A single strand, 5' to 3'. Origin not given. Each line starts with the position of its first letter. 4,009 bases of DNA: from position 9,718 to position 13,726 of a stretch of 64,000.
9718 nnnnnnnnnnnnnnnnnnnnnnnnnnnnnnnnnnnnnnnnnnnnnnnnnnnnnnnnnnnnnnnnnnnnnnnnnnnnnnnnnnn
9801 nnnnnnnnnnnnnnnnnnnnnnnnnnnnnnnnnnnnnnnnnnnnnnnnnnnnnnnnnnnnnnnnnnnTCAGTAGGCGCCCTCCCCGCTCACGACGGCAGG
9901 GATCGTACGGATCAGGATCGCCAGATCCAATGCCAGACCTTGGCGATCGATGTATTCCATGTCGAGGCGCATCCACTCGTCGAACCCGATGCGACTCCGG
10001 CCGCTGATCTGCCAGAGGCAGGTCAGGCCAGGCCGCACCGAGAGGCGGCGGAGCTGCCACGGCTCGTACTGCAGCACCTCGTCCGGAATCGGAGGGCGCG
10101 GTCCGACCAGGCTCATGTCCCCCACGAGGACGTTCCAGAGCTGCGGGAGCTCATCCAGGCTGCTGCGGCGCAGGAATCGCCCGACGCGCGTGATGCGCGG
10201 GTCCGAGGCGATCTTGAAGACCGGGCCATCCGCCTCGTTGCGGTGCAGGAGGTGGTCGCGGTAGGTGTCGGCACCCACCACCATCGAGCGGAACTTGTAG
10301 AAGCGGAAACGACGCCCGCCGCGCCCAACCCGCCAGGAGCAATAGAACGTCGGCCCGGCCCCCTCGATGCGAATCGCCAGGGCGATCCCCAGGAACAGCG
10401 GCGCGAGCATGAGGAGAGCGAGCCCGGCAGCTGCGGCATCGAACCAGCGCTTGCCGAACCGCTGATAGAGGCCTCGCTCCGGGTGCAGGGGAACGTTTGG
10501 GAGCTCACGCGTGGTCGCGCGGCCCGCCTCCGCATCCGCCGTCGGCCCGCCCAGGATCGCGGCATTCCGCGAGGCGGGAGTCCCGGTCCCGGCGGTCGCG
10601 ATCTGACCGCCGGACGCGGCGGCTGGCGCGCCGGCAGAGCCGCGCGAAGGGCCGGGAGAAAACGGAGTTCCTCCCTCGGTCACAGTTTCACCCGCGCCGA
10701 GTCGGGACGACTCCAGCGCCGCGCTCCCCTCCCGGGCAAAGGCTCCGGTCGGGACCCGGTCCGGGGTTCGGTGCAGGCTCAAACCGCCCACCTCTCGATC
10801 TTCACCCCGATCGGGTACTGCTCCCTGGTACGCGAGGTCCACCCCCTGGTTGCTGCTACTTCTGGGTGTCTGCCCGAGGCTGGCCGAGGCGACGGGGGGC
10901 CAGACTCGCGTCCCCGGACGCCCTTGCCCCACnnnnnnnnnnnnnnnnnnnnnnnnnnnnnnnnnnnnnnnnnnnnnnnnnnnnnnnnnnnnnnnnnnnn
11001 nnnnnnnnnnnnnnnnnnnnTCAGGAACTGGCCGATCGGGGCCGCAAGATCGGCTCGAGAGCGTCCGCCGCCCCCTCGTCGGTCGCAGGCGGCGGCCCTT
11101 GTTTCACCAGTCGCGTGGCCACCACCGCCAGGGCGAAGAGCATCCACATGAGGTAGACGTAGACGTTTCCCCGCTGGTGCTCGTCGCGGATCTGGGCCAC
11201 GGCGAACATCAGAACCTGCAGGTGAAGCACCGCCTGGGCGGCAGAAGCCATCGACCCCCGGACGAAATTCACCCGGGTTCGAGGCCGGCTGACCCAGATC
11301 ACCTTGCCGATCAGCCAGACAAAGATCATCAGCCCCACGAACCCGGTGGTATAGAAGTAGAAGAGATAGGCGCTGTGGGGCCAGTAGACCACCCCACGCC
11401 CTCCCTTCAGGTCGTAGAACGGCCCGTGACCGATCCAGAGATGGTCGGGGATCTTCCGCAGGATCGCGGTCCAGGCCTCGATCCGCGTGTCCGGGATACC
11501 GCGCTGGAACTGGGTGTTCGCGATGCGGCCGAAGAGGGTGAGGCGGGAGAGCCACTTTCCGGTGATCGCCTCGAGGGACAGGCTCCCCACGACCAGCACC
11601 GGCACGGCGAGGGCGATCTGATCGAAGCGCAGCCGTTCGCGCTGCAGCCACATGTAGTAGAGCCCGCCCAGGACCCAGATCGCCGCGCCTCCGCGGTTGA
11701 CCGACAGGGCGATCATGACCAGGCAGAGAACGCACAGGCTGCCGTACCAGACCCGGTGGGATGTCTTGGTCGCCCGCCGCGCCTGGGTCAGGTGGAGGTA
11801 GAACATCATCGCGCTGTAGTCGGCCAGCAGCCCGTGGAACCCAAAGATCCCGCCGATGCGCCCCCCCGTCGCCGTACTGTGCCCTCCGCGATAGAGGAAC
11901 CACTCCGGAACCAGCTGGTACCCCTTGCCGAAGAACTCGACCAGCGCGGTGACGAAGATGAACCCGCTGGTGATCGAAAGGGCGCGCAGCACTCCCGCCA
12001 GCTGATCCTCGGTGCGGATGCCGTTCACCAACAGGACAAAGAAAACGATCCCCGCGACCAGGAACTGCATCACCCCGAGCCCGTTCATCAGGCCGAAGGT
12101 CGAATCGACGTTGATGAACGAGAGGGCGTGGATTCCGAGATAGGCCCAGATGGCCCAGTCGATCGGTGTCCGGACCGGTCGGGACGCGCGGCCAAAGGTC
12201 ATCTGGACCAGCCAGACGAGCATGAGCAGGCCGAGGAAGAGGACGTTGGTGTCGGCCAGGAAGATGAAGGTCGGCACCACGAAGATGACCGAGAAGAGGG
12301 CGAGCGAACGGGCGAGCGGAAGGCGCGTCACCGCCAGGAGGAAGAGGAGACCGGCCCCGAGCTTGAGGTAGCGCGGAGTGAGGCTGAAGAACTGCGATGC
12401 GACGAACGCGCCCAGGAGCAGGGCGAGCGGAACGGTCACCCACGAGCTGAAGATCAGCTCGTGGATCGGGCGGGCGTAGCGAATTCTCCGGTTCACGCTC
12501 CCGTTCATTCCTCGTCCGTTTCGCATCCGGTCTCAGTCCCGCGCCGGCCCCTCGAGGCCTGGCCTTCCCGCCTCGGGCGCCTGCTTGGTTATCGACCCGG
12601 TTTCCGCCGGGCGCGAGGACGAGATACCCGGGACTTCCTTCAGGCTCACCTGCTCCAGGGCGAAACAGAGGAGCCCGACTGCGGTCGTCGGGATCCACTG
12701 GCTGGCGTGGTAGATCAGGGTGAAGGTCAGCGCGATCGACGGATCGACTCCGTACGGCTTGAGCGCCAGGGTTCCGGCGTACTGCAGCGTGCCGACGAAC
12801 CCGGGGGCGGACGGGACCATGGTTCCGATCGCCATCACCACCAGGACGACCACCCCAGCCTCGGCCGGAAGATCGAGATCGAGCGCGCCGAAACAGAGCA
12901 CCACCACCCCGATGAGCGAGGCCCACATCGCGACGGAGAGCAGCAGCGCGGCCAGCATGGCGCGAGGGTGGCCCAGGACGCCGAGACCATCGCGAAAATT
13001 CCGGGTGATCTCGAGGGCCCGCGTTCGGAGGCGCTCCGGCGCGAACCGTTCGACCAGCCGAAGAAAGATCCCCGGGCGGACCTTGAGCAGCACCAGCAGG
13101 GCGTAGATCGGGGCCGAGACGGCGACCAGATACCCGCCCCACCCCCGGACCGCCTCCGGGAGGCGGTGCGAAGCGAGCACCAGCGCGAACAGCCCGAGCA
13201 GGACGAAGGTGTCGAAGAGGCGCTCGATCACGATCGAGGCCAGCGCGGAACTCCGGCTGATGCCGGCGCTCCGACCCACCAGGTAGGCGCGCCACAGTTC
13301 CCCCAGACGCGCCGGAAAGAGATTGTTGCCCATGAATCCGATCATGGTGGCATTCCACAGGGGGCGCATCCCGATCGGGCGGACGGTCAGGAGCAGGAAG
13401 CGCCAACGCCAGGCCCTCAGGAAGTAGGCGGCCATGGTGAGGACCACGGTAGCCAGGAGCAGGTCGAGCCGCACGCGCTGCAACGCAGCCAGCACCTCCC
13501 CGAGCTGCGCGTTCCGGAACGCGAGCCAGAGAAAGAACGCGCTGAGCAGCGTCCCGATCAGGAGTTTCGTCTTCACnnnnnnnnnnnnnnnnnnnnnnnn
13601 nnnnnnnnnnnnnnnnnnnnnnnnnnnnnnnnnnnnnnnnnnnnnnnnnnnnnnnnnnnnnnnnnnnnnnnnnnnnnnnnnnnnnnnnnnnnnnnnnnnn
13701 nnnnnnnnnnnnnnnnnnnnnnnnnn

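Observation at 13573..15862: Pol-beta nucleotidyltransferase plus NPP-family phosphodiesterase pair embedded between the tyrosine-kinase and membrane-protein genes of the EPS operon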

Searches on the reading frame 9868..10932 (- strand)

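Call 3: search_protein_families(library=pfam, proteins=[window:9868-10932:-], max_evalue=0.01)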
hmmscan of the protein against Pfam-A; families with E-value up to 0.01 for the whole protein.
window:9868-10932:- (354 aa): 1 family
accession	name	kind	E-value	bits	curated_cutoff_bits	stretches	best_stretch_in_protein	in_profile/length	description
PF02397.22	Bac_transf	-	1.4e-62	210.8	27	1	161-348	1-178/179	Bacterial sugar transferase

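Call 4: search_protein_families(library=ncbifam, proteins=[window:9868-10932:-], max_evalue=0.01)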
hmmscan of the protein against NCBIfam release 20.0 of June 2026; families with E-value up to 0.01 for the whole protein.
window:9868-10932:- (354 aa): 10 families
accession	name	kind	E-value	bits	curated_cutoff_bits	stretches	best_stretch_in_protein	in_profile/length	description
TIGR03025.1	EPS_sugtrans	subfamily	4.6e-83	279.9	295.55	1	157-354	254-445/445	exopolysaccharide biosynthesis polyprenyl glycosylphosphotransferase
NF041877.1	EPS_EpsZ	equivalog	2.5e-80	270.4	800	1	161-353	266-458/459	exopolysaccharide biosynthesis polyisoprenyl-phosphate hexose-1-phosphate transferase EpsZ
TIGR03022.1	WbaP_sugtrans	subfamily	1e-69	236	403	1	157-354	255-456/456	undecaprenyl-phosphate galactose phosphotransferase WbaP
TIGR03023.1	WcaJ_sugtrans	equivalog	2.6e-62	211.6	410.75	1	153-354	256-453/453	undecaprenyl-phosphate glucose phosphotransferase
NF052601.1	undeca_RfbP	equivalog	4.6e-58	196.4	330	1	154-349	38-237/244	undecaprenyl-phosphate galactose phosphotransferase family protein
TIGR03013.1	EpsB_2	subfamily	1.5e-44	152.8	393.35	1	157-353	251-442/443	TIGR03013 family XrtA/PEP-CTERM system glycosyltransferase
NF011751.0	PRK15204.1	equivalog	8.4e-44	149.9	907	1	157-354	276-476/476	undecaprenyl-phosphate galactose phosphotransferase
NF050817.1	PolSacchBiosHfsE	equivalog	4.2e-33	114.8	750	1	159-348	270-460/467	polysaccharide biosynthesis protein HfsE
NF007518.0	PRK10124.1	equivalog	2.1e-29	102.6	684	1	157-344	270-454/464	undecaprenyl-phosphate glucose phosphotransferase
NF045514.1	glycotran_HepC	equivalog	5.3e-26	91.3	140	1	157-280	113-211/220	heterocyst development glycosyltransferase HepC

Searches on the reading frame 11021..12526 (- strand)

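Call 3: search_protein_families(library=pfam, proteins=[window:11021-12526:-], max_evalue=0.01)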
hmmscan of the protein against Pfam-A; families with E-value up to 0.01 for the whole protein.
window:11021-12526:- (501 aa): 1 family
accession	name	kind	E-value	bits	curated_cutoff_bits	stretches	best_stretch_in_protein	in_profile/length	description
PF04932.20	Wzy_C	-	5e-12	46.3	31.7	1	264-403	2-149/149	O-Antigen ligase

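Call 4: search_protein_families(library=ncbifam, proteins=[window:11021-12526:-], max_evalue=0.01)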
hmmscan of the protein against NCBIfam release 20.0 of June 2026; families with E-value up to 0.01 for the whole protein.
window:11021-12526:- (501 aa): 0 families

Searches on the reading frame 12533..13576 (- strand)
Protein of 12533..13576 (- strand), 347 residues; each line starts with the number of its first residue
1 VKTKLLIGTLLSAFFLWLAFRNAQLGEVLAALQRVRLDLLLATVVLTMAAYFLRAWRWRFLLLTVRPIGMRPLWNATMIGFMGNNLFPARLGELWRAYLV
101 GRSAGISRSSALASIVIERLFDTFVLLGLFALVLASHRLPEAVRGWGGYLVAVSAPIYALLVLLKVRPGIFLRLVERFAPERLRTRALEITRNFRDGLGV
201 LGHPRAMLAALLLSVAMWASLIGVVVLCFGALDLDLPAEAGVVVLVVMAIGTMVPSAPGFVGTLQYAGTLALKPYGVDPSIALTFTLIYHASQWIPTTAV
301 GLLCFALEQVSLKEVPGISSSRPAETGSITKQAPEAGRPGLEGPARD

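Call 3: search_protein_families(library=pfam, proteins=[window:12533-13576:-], max_evalue=0.01)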
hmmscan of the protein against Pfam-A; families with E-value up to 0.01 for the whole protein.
window:12533-13576:- (347 aa): 1 family
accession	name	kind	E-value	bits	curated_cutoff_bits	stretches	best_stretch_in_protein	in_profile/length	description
PF03706.18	LPG_synthase_TM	-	5.7e-57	193.9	33.4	1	6-301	2-302/302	Lysylphosphatidylglycerol synthase TM region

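Call 4: search_protein_families(library=ncbifam, proteins=[window:12533-13576:-], max_evalue=0.01)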
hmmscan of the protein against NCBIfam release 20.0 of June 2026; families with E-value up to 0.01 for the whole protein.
window:12533-13576:- (347 aa): 1 family
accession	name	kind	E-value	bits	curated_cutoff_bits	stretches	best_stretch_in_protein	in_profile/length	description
TIGR00374.1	TIGR00374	subfamily_domain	4.4e-30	105.2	43.2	1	11-306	8-311/323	flippase-like domain-containing protein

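Call 42: search_protein_families(library=padloc, proteins=[window:12533-13576:-], max_evalue=0.1)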
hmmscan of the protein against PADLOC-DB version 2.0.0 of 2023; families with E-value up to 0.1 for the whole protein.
window:12533-13576:- (347 aa): 0 families
